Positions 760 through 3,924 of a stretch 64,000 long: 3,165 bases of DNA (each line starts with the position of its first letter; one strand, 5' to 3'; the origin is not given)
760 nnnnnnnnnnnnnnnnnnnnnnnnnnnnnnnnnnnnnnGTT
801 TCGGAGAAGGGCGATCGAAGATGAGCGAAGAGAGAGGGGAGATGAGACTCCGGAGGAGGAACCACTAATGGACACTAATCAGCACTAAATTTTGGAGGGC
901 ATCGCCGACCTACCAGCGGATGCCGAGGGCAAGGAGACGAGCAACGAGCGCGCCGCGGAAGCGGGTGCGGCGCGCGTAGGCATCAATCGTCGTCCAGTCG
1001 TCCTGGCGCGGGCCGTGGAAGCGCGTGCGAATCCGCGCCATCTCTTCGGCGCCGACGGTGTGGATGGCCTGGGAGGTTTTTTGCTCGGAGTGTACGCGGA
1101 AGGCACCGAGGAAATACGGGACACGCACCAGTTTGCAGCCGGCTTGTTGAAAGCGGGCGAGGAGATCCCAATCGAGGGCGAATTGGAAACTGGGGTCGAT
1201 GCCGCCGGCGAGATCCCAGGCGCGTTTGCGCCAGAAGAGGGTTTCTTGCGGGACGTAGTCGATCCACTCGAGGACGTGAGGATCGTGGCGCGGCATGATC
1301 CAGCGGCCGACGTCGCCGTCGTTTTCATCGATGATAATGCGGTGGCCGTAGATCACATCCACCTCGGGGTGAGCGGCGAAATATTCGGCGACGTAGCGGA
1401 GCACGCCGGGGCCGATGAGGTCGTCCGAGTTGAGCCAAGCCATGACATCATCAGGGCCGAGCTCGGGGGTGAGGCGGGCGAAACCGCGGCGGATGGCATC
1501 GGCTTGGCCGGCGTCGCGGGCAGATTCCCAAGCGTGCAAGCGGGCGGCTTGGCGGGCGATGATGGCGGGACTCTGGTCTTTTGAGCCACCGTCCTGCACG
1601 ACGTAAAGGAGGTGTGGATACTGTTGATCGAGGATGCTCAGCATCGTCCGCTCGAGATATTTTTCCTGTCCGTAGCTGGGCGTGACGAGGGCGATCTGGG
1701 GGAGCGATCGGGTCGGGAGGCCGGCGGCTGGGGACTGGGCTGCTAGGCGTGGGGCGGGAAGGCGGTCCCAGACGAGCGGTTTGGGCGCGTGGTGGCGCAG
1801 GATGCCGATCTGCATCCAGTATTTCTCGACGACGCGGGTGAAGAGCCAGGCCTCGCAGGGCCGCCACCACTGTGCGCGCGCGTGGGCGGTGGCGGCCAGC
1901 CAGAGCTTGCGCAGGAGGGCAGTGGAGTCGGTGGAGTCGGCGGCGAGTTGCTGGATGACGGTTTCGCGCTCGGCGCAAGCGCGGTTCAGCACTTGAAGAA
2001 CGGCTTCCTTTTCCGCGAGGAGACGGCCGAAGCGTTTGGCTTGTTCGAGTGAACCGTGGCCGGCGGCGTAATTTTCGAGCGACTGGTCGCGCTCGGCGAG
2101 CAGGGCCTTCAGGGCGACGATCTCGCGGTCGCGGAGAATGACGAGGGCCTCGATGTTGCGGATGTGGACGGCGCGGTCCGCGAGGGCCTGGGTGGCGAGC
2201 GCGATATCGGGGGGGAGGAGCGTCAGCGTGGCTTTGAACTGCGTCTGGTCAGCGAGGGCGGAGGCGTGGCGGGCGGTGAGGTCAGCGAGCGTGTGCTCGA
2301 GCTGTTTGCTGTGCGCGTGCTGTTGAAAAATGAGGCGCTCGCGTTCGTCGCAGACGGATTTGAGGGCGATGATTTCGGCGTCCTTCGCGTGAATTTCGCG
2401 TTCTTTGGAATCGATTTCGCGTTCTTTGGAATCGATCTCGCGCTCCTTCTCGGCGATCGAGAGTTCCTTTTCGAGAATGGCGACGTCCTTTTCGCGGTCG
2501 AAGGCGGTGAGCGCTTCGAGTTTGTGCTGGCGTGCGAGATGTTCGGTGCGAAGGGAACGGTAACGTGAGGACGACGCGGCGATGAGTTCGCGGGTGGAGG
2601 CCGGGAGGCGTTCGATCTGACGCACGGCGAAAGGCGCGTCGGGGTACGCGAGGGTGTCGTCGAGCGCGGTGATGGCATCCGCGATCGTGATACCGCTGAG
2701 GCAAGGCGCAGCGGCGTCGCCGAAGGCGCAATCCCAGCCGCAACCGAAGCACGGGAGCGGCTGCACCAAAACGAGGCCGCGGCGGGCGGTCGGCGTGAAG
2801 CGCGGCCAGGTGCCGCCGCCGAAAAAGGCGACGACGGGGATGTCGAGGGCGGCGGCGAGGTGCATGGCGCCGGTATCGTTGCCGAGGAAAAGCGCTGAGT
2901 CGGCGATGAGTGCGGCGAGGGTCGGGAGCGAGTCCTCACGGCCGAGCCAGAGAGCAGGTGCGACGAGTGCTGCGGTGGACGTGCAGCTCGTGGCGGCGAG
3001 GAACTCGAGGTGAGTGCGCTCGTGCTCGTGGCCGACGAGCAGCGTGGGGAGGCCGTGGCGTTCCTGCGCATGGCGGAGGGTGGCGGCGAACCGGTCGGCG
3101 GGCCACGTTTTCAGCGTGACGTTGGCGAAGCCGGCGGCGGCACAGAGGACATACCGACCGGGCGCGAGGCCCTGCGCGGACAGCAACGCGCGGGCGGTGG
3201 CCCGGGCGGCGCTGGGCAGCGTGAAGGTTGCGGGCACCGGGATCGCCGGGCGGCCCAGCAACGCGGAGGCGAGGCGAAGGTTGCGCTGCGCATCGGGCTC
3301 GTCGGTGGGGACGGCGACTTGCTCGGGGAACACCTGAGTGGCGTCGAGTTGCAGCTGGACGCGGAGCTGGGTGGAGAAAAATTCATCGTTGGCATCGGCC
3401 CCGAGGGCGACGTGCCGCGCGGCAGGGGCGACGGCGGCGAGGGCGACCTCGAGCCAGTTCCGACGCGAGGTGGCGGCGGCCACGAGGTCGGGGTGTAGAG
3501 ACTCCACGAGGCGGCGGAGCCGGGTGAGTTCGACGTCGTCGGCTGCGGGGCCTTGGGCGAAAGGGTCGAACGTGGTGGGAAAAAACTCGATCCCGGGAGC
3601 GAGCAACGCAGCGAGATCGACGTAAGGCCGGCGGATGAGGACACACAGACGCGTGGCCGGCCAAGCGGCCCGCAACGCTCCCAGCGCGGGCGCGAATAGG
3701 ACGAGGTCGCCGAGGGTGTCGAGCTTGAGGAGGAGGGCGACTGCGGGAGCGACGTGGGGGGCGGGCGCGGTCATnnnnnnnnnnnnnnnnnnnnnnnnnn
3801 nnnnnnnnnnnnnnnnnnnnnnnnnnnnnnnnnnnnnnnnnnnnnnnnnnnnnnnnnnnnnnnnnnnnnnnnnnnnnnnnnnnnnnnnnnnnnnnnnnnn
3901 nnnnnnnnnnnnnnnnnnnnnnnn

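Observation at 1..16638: TPS secretion pair whose tpsB gene heads a glycosyltransferase gene string: candidate dedicated glycosylation system for a giant exoprotein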

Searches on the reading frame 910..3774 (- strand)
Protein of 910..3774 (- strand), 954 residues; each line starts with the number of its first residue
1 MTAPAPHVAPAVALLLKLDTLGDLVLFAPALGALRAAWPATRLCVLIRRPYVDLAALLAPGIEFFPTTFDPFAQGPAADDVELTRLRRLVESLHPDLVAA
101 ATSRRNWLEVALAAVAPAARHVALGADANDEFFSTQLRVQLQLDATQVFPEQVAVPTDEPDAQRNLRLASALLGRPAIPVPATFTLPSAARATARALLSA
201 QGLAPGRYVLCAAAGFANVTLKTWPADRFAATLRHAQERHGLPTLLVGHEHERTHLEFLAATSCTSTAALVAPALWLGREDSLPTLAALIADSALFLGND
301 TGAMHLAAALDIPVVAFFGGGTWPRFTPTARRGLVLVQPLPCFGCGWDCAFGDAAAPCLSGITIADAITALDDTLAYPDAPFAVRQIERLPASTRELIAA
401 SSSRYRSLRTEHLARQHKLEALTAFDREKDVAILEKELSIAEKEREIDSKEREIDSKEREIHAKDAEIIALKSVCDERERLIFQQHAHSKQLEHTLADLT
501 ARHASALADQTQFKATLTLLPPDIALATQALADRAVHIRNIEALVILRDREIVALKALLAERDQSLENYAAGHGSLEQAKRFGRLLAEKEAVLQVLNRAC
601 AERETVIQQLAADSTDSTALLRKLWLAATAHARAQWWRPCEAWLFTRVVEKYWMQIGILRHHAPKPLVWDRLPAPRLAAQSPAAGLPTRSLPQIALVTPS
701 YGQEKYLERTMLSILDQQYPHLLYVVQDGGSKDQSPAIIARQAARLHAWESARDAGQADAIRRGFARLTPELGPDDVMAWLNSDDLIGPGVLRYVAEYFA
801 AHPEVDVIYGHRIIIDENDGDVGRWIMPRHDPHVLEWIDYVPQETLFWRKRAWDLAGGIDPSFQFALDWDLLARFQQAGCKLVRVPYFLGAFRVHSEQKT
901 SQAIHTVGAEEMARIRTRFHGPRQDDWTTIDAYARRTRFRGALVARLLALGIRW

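Call 3: search_protein_families(library=pfam, proteins=[window:910-3774:-], max_evalue=0.01)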
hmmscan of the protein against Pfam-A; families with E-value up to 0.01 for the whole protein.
window:910-3774:- (954 aa): 4 families
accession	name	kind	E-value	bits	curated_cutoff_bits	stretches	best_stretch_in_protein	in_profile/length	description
PF01075.23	Glyco_transf_9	-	2.6e-20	73.3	22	1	152-332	55-223/247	Glycosyltransferase family 9 (heptosyltransferase)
PF00535.33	Glycos_transf_2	-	1.4e-14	54.8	23.3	1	697-827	3-131/168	Glycosyl transferase family 2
PF13641.12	Glyco_tranf_2_3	-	5.9e-09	36.7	27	1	692-808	1-119/230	Glycosyltransferase like family 2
PF13632.12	Glyco_trans_2_3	-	0.0049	17.2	27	0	781-891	5-120/198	Glycosyl transferase family group 2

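Call 21: search_solved_structures(query=window:910-3774:-, max_evalue=0.01)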
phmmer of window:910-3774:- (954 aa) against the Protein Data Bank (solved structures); distinct sequences matched with E-value up to 0.01: 8.
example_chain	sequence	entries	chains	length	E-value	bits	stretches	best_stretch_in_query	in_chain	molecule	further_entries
1psw_A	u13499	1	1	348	4.2e-05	25.1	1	211-331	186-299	ADP-HEPTOSE LPS HEPTOSYLTRANSFERASE II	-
2z86_A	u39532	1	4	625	7.9e-05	24.2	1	689-879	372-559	Chondroitin synthase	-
2z87_A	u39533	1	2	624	8e-05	24.2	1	689-879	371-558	Chondroitin synthase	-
9omj_A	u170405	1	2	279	0.00023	22.7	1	694-814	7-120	Glycosyltransferase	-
9omh_A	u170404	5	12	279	0.00023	22.6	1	694-814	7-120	Glycosyltransferase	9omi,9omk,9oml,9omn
9omm_A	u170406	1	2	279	0.00024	22.6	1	694-814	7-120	Glycosyltransferase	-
3tov_A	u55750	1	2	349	0.0006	21.3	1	192-335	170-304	Glycosyl transferase family 9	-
6p61_A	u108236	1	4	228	0.002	19.5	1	690-824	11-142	Glycosyltransferase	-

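Call 34: search_protein_families(library=ncbifam, proteins=[window:910-3774:-], max_evalue=0.01)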
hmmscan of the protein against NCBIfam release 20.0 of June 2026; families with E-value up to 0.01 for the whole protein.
window:910-3774:- (954 aa): 14 families
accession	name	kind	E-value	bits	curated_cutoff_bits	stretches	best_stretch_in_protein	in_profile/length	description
TIGR02193.1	heptsyl_trn_I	equivalog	4.2e-16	59.1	185.3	1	145-329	123-292/320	lipopolysaccharide heptosyltransferase I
TIGR02201.1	heptsyl_trn_III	equivalog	1.9e-14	53.5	170.2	1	14-333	3-301/344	putative lipopolysaccharide heptosyltransferase III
TIGR02195.1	heptsyl_trn_II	equivalog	3.2e-12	46.2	134.6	1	176-370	141-333/339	lipopolysaccharide heptosyltransferase II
NF007742.0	PRK10422.1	equivalog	4.5e-12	45.4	467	1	217-326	192-296/352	lipopolysaccharide core heptosyltransferase RfaQ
TIGR03965.1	mycofact_glyco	equivalog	2.4e-10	39.9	280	1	687-886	69-274/467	mycofactocin biosynthesis glycosyltransferase MftF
TIGR03937.1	PgaC_IcaA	equivalog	7.7e-09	35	422.3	1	686-811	39-162/407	poly-beta-1,6-N-acetyl-D-glucosamine synthase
NF008162.0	PRK10916.1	equivalog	3.3e-07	29.8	569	1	210-329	185-297/348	ADP-heptose--LPS heptosyltransferase RfaF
NF047683.1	TeichurnBiosyTuaG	equivalog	1e-06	28.6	400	1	691-789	5-101/252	teichuronic acid biosynthesis protein TuaG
TIGR02168.1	SMC_prok_B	equivalog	0.00025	18.9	567.35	1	392-623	689-921/1181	chromosome segregation protein SMC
TIGR03469.1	HpnB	hypoth_equivalog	0.00047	19.3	379.25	1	676-747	28-99/386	hopene-associated glycosyltransferase HpnB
NF007482.0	PRK10073.1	equivalog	0.00066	18.8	423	1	690-807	4-117/334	glycosyltransferase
NF008204.0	PRK10964.1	equivalog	0.00068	18.8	437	1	222-320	192-281/322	lipopolysaccharide heptosyltransferase RfaC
NF038299.1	EPS_HpsN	equivalog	0.0032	16.5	425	1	692-810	1-117/317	hormogonium polysaccharide biosynthesis glycosyltransferase HpsN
NF041875.1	EPS_EpsD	equivalog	0.0036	16.7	370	0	696-767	3-77/325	exopolysaccharide biosynthesis glycosyltransferase EpsD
